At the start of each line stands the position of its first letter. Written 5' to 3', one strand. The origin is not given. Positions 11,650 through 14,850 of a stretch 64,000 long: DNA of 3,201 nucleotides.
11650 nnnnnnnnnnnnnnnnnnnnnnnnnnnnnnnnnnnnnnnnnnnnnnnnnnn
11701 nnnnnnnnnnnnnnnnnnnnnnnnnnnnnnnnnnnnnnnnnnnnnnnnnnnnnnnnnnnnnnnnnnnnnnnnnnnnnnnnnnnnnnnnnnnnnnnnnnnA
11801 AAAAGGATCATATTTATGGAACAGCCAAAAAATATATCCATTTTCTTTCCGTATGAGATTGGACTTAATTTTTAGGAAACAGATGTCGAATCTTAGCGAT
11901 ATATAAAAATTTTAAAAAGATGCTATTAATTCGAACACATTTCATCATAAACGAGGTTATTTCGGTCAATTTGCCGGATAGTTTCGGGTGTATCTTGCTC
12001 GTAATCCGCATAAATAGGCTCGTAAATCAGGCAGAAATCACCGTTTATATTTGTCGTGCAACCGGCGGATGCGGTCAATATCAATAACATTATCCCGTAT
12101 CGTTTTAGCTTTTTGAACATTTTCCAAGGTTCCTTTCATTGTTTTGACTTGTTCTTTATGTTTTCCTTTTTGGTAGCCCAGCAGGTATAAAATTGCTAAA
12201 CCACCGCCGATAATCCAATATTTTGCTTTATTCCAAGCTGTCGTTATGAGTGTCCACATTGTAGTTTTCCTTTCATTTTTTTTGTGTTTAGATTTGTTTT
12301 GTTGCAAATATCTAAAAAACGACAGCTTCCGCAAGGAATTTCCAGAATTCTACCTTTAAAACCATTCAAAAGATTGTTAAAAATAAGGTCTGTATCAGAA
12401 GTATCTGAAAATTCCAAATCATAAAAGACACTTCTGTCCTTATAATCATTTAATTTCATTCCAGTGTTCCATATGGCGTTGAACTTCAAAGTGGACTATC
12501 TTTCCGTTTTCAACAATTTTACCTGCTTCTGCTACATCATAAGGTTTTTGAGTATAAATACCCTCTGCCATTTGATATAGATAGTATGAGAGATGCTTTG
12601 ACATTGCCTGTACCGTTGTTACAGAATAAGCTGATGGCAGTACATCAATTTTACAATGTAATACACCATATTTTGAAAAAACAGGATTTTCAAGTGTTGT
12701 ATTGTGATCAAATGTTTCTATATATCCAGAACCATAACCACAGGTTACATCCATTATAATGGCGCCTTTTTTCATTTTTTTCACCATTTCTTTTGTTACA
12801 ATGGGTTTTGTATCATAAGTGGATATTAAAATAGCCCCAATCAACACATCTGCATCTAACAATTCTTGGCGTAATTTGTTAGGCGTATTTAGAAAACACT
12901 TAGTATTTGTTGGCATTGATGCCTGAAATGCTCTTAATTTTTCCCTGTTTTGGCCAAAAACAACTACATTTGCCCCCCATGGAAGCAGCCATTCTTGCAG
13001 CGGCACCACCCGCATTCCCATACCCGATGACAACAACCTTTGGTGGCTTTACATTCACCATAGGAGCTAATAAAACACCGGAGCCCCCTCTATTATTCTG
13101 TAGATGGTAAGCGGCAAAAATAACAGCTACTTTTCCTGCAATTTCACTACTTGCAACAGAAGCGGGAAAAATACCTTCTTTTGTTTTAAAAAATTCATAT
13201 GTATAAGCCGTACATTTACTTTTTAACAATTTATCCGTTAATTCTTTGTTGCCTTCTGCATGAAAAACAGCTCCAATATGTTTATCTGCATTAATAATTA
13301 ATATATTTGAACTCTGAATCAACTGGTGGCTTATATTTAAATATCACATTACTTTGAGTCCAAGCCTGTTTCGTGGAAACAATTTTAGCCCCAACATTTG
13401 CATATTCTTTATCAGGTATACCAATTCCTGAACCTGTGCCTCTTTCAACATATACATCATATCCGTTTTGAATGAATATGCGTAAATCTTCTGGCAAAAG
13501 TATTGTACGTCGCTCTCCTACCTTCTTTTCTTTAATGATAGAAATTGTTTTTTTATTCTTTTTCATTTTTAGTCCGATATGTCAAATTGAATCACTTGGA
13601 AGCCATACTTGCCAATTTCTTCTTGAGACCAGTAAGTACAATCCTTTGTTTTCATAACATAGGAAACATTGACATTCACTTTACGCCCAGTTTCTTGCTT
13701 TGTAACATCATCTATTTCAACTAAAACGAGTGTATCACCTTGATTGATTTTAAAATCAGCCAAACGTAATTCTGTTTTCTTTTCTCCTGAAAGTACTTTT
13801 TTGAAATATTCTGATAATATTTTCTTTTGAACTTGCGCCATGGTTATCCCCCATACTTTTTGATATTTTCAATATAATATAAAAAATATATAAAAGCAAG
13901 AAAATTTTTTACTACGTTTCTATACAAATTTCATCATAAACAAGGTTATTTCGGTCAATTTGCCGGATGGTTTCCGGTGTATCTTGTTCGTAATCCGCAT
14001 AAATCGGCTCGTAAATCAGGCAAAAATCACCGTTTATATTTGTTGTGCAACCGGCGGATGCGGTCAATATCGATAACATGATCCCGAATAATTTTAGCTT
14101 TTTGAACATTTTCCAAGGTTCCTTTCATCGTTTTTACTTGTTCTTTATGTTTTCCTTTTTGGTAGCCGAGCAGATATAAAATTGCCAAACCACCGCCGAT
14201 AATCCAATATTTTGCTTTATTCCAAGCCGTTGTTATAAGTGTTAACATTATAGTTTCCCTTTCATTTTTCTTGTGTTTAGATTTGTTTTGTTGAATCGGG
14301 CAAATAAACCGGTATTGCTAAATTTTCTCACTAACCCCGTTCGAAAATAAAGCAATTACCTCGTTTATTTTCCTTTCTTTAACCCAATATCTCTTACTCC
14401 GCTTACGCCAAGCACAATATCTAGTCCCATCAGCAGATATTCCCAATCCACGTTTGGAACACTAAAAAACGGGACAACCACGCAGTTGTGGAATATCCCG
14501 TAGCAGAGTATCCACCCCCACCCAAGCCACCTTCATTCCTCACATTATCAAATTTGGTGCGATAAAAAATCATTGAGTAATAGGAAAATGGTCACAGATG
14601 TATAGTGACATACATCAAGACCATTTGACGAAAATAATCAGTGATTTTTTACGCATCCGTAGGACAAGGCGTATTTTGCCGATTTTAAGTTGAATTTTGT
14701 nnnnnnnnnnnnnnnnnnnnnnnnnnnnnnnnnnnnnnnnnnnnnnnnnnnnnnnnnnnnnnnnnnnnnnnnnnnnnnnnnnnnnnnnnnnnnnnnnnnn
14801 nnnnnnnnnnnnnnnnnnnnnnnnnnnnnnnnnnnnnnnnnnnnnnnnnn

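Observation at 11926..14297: Tandemly duplicated Rz/Rz1 spanin cassette bracketing a frameshifted AlaDH-family gene and a DUF3850 gene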

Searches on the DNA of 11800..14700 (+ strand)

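Call 8: search_dna_similar(query=window:11800-14700:+, collection=phages, mode=distant, max_rows=20)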
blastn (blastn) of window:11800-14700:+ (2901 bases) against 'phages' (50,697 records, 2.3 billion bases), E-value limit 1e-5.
Records with a match: 2; places in all: 2; records where one place covers at least 80% of the query: 0.
Best place of each record, by identity: 60-80% 2.
By first word of the organism name: Bacteriophage 2.
By host as written in the record: - 2.
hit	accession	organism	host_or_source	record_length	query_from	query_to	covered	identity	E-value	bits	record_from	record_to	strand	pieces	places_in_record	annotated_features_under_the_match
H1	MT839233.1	Bacteriophage sp.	human fecal samples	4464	118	2250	10%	78.6%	9e-26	238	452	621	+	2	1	record has no annotation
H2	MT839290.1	Bacteriophage sp.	human fecal samples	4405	143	2254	9%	73.8%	1e-12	161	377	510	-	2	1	record has no annotation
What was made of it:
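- Tried and rejected: Phage collection by DNA: only two short unannotated faecal phage contigs, hitting the spanin repeats (call 8).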

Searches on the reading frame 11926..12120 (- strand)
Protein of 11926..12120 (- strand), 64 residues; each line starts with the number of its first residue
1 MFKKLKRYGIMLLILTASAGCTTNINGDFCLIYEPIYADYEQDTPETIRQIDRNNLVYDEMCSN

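Call 5: search_protein_families(library=pfam, max_evalue=0.01, proteins=[window:11926-12120:-])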
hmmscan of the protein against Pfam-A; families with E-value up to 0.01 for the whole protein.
window:11926-12120:- (64 aa): 0 families

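Call 6: search_protein_families(library=phrogs, max_evalue=0.01, proteins=[window:11926-12120:-])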
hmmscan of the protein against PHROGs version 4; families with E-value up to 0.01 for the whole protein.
window:11926-12120:- (64 aa): 1 family
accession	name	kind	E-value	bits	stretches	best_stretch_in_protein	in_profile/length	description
phrog_1275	-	lysis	8.5e-08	33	1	2-63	2-70/81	Rz-like spanin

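Call 52: search_dna_similar(query=window:11926-12120:-, collection=phages, mode=protein, max_evalue=0.001, max_rows=15)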
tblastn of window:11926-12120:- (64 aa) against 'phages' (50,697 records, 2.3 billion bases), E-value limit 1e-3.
Records with a match: 3; places in all: 3; records where one place covers at least 80% of the query: 3.
Best place of each record, by identity: 60-80% 1; <60% 2.
By first word of the organism name: Bacteriophage 2; Vibrio 1.
By host as written in the record: - 2; Vibrio breoganii 1.
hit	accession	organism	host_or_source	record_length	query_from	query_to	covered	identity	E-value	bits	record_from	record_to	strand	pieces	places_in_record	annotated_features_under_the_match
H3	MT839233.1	Bacteriophage sp.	human fecal samples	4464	1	62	97%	64.5%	2e-22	94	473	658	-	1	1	record has no annotation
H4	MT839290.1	Bacteriophage sp.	human fecal samples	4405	5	63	92%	59.7%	1e-16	77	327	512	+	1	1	record has no annotation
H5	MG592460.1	Vibrio phage 1.085.O._10N.222.51.E3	Vibrio breoganii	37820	8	63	88%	35.7%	4e-4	41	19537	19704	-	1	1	none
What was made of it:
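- Closest known: Two-component spanins of the overlapped class. Different: No cultured phage relative: only two unannotated faecal phage contigs at 60-65% amino-acid identity (call 52).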

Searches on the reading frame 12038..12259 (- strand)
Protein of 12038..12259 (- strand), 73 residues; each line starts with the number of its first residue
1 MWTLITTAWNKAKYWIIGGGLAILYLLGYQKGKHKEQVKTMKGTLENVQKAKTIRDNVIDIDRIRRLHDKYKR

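Call 39: find_encoding_contigs(protein=window:12038-12259:-, flank=8000, max_places=10)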
Protein window:12038-12259:- (73 aa): 23 contigs read that carry it; 10 places shown.
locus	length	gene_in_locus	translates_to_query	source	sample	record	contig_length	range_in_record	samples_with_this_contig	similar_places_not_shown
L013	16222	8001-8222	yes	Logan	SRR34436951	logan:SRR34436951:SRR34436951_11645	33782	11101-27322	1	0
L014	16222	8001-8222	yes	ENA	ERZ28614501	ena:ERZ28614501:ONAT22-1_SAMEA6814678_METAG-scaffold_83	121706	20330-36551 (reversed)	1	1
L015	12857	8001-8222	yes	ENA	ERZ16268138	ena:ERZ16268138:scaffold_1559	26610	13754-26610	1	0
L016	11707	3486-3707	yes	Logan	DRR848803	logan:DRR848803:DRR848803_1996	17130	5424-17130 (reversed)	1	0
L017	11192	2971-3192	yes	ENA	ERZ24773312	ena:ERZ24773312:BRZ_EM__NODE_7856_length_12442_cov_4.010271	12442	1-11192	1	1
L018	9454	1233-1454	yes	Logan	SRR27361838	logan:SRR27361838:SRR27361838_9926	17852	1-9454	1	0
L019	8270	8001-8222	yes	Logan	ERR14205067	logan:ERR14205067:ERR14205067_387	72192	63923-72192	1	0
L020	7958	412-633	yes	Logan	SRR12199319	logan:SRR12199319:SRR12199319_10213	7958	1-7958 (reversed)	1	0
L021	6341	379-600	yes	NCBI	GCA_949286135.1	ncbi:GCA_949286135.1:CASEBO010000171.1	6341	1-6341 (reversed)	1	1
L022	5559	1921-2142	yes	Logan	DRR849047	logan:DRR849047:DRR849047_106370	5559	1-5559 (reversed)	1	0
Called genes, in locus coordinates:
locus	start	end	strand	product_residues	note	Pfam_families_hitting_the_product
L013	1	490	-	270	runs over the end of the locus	-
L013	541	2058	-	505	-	PF13489:Methyltransf_23 (weak), PF03848:TehB, PF05401:NodS (weak), PF13847:Methyltransf_31 (weak), PF08241:Methyltransf_11 (weak), PF08242:Methyltransf_12 (faint), PF13649:Methyltransf_25 (weak)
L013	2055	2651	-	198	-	PF00702:Hydrolase, PF13419:HAD_2 (weak)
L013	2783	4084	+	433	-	PF03446:NAD_binding_2 (faint), PF03721:UDPG_MGDP_dh_N, PF03807:F420_oxidored (faint), PF00984:UDPG_MGDP_dh, PF03720:UDPG_MGDP_dh_C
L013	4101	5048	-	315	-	PF00106:adh_short, PF01073:3Beta_HSD, PF01370:Epimerase, PF02719:Polysacc_synt_2 (faint), PF04321:RmlD_sub_bind (weak), PF07993:NAD_binding_4 (faint), PF16363:GDP_Man_Dehyd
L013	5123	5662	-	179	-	PF13302:Acetyltransf_3, PF00583:Acetyltransf_1 (weak)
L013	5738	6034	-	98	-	PF02915:Rubrerythrin (weak)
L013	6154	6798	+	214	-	-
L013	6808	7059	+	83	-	-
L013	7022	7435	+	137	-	-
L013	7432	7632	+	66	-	-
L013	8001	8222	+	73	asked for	-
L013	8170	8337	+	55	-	-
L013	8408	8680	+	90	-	PF04266:ASCH (faint), PF12961:DUF3850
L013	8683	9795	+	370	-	PF05222:AlaDh_PNT_N, PF03807:F420_oxidored (faint), PF01262:AlaDh_PNT_C, PF02826:2-Hacid_dh_C, PF00670:AdoHcyase_NAD (faint), PF01488:Shikimate_DH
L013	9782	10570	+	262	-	PF08241:Methyltransf_11 (weak), PF08242:Methyltransf_12 (weak), PF13649:Methyltransf_25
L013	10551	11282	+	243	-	-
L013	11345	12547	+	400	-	-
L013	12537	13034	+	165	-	-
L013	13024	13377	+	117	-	PF02675:AdoMet_dc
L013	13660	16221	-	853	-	PF00176:SNF2-rel_dom, PF00271:Helicase_C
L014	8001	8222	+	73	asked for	-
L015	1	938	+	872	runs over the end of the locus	PF06103:DUF948 (faint), PF20155:TMP_3, PF09718:Tape_meas_lam_C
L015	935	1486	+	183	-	-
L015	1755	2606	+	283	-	-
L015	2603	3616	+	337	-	-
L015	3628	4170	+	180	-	PF08875:DUF1833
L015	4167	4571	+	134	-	PF00877:NLPC_P60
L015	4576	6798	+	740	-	PF24801:FNIII-A_GpJ, PF13550:Phage-tail_3 (weak)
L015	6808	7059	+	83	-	-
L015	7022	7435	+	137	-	-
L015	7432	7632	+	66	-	-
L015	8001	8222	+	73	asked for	-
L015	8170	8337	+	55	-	-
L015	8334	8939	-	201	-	PF01712:dNK (weak), PF02223:Thymidylate_kin (weak), PF13238:AAA_18 (faint), PF13521:AAA_28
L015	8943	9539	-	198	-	-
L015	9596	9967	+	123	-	-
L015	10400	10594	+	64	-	-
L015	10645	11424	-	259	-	-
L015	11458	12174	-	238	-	PF03167:UDG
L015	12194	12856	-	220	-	?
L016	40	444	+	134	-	PF00877:NLPC_P60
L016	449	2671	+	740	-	PF24801:FNIII-A_GpJ, PF13550:Phage-tail_3 (weak)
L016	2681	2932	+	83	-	-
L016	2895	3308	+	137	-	-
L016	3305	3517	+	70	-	-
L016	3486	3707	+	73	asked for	-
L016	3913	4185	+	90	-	PF00216:Bac_DNA_binding, PF18291:HU-HIG (weak)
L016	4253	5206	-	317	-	PF14659:Phage_int_SAM_3, PF00589:Phage_integrase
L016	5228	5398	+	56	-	-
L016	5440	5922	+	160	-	PF01420:Methylase_S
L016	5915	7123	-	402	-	PF01420:Methylase_S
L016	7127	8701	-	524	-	PF12161:HsdM_N, PF02384:N6_Mtase, PF07669:Eco57I (weak)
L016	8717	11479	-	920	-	PF04313:HSDR_N, PF00270:DEAD, PF04851:ResIII, PF18766:SWI2_SNF2, PF22679:T1R_D3-like, PF12008:EcoR124_C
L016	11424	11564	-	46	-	-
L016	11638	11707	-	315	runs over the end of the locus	PF13280:WYL, PF25583:WCX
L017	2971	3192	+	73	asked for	-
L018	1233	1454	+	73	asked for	-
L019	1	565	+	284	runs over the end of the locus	-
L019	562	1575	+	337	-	-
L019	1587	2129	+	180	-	PF08875:DUF1833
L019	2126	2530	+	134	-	PF00877:NLPC_P60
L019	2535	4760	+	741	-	PF24801:FNIII-A_GpJ, PF13550:Phage-tail_3 (weak)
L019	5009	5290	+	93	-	PF02583:Trns_repr_metal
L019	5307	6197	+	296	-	PF01545:Cation_efflux, PF16916:ZT_dimer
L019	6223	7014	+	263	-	PF12706:Lactamase_B_2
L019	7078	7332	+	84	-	-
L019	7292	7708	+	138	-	-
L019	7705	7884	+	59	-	-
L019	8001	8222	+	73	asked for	-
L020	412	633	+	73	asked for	-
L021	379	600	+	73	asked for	-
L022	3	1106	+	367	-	?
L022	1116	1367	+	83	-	-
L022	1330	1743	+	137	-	-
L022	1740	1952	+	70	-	-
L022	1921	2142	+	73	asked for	-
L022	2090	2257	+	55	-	-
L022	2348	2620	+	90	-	PF00216:Bac_DNA_binding, PF18291:HU-HIG (weak)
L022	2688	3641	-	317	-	PF14659:Phage_int_SAM_3, PF00589:Phage_integrase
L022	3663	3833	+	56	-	-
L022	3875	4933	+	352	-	PF01420:Methylase_S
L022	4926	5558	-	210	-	?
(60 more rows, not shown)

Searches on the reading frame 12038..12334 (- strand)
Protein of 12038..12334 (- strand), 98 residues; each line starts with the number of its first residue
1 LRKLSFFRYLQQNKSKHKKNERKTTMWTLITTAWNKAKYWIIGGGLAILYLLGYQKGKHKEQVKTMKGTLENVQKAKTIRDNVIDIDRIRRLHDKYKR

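Call 5: search_protein_families(library=pfam, max_evalue=0.01, proteins=[window:12038-12334:-])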
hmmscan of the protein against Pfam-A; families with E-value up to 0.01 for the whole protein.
window:12038-12334:- (98 aa): 0 families

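Call 6: search_protein_families(library=phrogs, max_evalue=0.01, proteins=[window:12038-12334:-])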
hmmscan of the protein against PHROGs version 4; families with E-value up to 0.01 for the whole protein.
window:12038-12334:- (98 aa): 1 family
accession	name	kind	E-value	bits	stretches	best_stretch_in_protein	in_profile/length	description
phrog_1026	-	lysis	0.0066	17.7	1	42-98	17-83/85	Rz-like spanin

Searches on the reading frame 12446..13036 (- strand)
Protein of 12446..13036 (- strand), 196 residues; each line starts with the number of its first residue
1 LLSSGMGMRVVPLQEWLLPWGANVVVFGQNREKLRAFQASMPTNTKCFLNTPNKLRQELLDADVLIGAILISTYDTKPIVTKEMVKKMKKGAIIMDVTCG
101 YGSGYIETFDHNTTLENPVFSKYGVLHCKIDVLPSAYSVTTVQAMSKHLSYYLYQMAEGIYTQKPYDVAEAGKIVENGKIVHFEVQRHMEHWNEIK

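Call 5: search_protein_families(library=pfam, max_evalue=0.01, proteins=[window:12446-13036:-])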
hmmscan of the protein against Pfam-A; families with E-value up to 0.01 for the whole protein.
window:12446-13036:- (196 aa): 2 families
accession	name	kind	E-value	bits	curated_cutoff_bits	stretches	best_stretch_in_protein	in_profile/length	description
PF01262.27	AlaDh_PNT_C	-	8.5e-26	91.1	23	1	21-182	51-213/214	Alanine dehydrogenase/PNT, C-terminal domain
PF01488.26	Shikimate_DH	-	0.00084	19.9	24.3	1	21-97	35-111/138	Shikimate / quinate 5-dehydrogenase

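Call 6: search_protein_families(library=phrogs, max_evalue=0.01, proteins=[window:12446-13036:-])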
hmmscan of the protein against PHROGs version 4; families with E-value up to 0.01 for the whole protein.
window:12446-13036:- (196 aa): 1 family
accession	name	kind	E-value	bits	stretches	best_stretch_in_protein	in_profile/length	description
phrog_25893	-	unknown function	2e-14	54.5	1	20-187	190-357/371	-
